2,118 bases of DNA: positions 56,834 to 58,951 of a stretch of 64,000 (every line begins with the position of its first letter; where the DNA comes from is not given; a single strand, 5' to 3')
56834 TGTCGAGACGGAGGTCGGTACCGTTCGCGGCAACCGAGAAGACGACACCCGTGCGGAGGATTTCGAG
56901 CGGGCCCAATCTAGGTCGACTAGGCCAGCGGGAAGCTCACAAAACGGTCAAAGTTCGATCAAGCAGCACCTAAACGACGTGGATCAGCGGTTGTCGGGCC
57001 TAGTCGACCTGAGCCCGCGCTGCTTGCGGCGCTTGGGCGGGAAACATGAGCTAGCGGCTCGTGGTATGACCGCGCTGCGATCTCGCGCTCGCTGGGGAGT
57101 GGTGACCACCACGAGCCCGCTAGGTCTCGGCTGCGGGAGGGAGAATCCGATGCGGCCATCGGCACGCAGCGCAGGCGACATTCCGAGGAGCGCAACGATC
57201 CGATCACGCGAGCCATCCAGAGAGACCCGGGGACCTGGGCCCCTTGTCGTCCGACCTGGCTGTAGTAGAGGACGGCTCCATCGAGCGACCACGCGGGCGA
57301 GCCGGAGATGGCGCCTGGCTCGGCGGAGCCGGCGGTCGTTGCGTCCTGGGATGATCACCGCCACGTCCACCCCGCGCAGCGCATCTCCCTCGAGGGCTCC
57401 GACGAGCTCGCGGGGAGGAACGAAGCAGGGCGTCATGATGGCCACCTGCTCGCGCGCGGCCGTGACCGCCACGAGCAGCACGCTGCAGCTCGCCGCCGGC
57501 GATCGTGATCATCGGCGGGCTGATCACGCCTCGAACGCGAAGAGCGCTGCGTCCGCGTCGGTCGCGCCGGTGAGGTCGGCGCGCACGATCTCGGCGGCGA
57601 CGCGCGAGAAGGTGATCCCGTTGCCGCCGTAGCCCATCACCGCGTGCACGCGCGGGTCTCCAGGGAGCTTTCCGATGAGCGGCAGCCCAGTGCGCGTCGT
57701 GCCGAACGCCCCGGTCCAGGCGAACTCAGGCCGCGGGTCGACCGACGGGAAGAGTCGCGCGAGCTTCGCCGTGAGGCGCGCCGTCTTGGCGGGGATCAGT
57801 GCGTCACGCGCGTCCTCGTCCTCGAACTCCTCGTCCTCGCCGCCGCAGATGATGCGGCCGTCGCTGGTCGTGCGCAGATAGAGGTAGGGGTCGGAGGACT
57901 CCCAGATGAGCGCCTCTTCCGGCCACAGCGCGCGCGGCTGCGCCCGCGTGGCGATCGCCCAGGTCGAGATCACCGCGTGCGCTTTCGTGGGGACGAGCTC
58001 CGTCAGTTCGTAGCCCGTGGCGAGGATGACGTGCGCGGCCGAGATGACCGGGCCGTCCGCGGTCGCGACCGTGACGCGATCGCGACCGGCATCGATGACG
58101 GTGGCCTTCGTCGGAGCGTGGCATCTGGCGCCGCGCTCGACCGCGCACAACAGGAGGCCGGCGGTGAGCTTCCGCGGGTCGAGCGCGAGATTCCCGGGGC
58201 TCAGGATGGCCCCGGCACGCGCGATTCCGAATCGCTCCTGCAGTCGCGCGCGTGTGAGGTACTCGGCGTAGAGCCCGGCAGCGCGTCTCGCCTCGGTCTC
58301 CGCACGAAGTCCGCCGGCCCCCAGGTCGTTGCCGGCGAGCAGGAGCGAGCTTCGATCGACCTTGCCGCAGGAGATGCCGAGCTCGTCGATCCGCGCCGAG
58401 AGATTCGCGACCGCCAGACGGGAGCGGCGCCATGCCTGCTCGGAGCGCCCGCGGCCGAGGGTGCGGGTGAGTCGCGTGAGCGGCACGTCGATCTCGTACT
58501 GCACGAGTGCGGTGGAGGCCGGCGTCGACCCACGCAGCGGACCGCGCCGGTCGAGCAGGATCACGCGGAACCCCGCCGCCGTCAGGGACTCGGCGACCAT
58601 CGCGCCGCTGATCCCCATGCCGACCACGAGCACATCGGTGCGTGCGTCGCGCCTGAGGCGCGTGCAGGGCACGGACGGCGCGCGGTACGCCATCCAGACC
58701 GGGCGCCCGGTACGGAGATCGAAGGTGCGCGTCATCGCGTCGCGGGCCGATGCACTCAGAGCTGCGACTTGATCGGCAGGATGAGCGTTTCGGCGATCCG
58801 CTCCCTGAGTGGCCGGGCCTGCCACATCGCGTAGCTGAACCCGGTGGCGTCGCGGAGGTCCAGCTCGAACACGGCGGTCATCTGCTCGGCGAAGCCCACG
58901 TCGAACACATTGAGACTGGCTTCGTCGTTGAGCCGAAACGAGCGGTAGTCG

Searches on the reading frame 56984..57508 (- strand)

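Call 78: search_protein_families(library=pfam, proteins=[window:56984-57508:-], max_evalue=0.001)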
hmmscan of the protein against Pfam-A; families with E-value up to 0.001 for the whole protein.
window:56984-57508:- (174 aa): 1 family
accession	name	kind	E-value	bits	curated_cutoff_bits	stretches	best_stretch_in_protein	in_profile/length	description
PF13091.12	PLDc_2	-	1.4e-06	28.6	27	1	15-63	5-54/132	PLD-like domain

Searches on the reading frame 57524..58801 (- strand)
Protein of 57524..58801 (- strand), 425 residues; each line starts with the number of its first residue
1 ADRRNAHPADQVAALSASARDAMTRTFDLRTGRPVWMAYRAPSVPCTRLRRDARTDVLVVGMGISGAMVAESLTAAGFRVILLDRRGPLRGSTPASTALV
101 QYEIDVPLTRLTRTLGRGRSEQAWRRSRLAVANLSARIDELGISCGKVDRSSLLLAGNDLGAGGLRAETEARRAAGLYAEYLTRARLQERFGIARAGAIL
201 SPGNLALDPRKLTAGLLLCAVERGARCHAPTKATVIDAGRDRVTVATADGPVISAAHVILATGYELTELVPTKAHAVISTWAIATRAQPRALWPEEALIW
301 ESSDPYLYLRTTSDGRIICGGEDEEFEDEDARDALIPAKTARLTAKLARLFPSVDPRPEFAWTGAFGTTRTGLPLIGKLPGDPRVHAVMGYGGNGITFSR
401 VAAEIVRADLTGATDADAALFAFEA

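Call 41: search_protein_families(library=pfam, proteins=[window:57524-58801:-], max_evalue=0.01)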
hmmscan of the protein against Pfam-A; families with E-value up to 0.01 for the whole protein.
window:57524-58801:- (425 aa): 10 families
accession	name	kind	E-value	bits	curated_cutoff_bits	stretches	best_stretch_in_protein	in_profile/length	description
PF01266.30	DAO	-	1.6e-51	176.4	27.9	1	56-406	1-350/353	FAD dependent oxidoreductase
PF13454.12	NAD_binding_9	-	4.5e-07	30.4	21.8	0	59-128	2-75/155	FAD-NAD(P)-binding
PF07992.20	Pyr_redox_2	-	3.4e-05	23.9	26.1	0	56-103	2-50/291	Pyridine nucleotide-disulphide oxidoreductase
PF01494.25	FAD_binding_3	-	0.00027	20.7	22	1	54-87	1-34/349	FAD binding domain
PF00890.30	FAD_binding_2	-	0.00079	19.2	20.4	1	56-101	1-46/414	FAD binding domain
PF13450.12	NAD_binding_8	-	0.00088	20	21.9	1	59-92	1-34/68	NAD(P)-binding Rossmann-like domain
PF03486.20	HI0933_like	-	0.0029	17.5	50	0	56-86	2-32/244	HI0933-like protein Rossmann domain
PF00070.33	Pyr_redox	-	0.0045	17.9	22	1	57-91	2-36/82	Pyridine nucleotide-disulphide oxidoreductase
PF01593.30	Amino_oxidase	-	0.005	16.6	19.8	0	218-263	210-255/443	Flavin containing amine oxidoreductase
PF13738.12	Pyr_redox_3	-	0.0059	16.3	30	0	228-264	99-134/305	Pyridine nucleotide-disulphide oxidoreductase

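Call 50: find_homologous_proteins(query=window:57524-58660:-, max_evalue=1e-60)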
Query window:57524-58660:- (378 aa): 4563 proteins with E <= 1e-60 among 8000 candidates; the best 120 are listed.
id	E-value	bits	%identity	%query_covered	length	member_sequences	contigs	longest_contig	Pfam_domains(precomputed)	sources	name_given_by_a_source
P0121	1.9e-232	789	96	100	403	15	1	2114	PF01266.31,PF07992.21,PF13454.13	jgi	-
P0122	7.9e-220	747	92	95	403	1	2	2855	PF01266.31,PF07992.21,PF13454.13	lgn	-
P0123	8.3e-218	741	90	100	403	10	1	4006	PF01266.31,PF07992.21,PF13454.13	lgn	-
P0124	2.0e-216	736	90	100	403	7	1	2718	PF01266.31,PF07992.21,PF13454.13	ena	-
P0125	9.3e-216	734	89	100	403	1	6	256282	PF01266.31,PF07992.21,PF13454.13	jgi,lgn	-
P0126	5.4e-215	731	89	100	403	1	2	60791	PF01266.31,PF07992.21,PF13454.13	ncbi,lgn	-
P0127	1.3e-213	727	89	100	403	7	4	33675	PF01266.31,PF07992.21,PF13454.13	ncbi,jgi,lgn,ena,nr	ncbi:MAG: FAD-binding oxidoreductase [Thermoanaerobaculia bacterium]|nr:FAD-binding oxidoreductase [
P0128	2.2e-211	720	88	100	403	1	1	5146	PF01266.31,PF07992.21,PF13454.13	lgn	-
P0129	7.6e-211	718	89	100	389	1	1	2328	PF01266.31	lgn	-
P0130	7.8e-211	718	88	100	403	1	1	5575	PF01266.31,PF07992.21,PF13454.13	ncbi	-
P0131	1.5e-208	710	86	100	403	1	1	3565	PF01266.31,PF07992.21,PF13454.13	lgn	-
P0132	7.4e-208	708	86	100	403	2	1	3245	PF01266.31,PF13454.13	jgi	jgi:glycine/D-amino acid oxidase-like deaminating enzyme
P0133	5.0e-206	702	86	100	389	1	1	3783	PF01266.31,PF13454.13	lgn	-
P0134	2.8e-205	700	85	100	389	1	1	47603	PF01266.31,PF07992.21,PF13454.13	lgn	-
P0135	5.9e-205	698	88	96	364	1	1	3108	PF01266.31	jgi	jgi:glycine/D-amino acid oxidase-like deaminating enzyme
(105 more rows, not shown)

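Call 51: find_encoding_contigs(protein=P0121, flank=10000, max_places=4)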
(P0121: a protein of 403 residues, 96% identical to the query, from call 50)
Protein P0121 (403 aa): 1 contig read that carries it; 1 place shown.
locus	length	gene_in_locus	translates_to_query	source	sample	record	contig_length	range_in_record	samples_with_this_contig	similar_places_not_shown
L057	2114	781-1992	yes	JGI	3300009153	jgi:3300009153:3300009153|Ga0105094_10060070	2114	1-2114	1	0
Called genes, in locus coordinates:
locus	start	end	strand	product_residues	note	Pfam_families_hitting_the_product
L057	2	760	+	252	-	?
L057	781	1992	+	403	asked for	PF01266:DAO, PF07992:Pyr_redox_2 (faint), PF13454:NAD_binding_9 (faint)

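Call 52: find_encoding_contigs(protein=P0125, flank=10000, max_places=6)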
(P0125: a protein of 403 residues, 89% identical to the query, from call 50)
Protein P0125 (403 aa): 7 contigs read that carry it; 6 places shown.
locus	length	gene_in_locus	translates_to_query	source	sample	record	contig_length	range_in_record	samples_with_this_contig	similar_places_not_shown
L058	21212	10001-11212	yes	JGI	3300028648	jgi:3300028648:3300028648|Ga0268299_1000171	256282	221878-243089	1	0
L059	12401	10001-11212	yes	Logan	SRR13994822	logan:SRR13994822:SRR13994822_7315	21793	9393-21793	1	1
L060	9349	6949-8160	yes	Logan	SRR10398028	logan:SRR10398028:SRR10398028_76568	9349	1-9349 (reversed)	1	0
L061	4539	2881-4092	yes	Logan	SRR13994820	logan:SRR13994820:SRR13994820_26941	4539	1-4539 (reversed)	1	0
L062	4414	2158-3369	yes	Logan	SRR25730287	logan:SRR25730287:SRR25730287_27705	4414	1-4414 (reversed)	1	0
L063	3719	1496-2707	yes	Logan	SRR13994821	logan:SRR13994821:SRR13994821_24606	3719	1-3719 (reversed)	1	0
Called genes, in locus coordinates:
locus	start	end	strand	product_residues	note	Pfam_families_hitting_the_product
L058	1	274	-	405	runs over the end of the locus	PF05990:DUF900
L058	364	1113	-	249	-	-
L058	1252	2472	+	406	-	PF25919:BSH_CusB (faint), PF00364:Biotin_lipoyl (faint), PF25917:BSH_RND, PF25973:BSH_CzcB, PF25954:Beta-barrel_RND_2, PF25967:RND-MFP_C (weak), PF25975:CzcB_C (weak), PF25989:YknX_C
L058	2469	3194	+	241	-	PF00005:ABC_tran, PF13304:AAA_21 (faint)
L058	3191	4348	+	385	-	PF12704:MacB_PCD, PF02687:FtsX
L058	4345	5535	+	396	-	PF12704:MacB_PCD, PF02687:FtsX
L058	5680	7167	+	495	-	-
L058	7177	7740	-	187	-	PF04542:Sigma70_r2, PF08281:Sigma70_r4_2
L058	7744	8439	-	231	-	PF10865:DUF2703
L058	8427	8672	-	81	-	-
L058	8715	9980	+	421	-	PF13091:PLDc_2, PF00614:PLDc (faint), PF13091:PLDc_2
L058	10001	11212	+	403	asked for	PF01266:DAO, PF07992:Pyr_redox_2 (faint), PF13454:NAD_binding_9 (faint)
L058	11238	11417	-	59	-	PF07043:DUF1328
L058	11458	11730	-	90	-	PF18905:DUF5661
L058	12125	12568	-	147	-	-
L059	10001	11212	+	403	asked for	PF01266:DAO, PF07992:Pyr_redox_2 (faint), PF13454:NAD_binding_9 (faint)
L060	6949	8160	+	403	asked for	PF01266:DAO, PF07992:Pyr_redox_2 (faint), PF13454:NAD_binding_9 (faint)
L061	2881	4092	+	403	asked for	PF01266:DAO, PF07992:Pyr_redox_2 (faint), PF13454:NAD_binding_9 (faint)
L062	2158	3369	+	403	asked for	PF01266:DAO, PF07992:Pyr_redox_2 (faint), PF13454:NAD_binding_9 (faint)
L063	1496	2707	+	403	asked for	PF01266:DAO, PF07992:Pyr_redox_2 (faint), PF13454:NAD_binding_9 (faint)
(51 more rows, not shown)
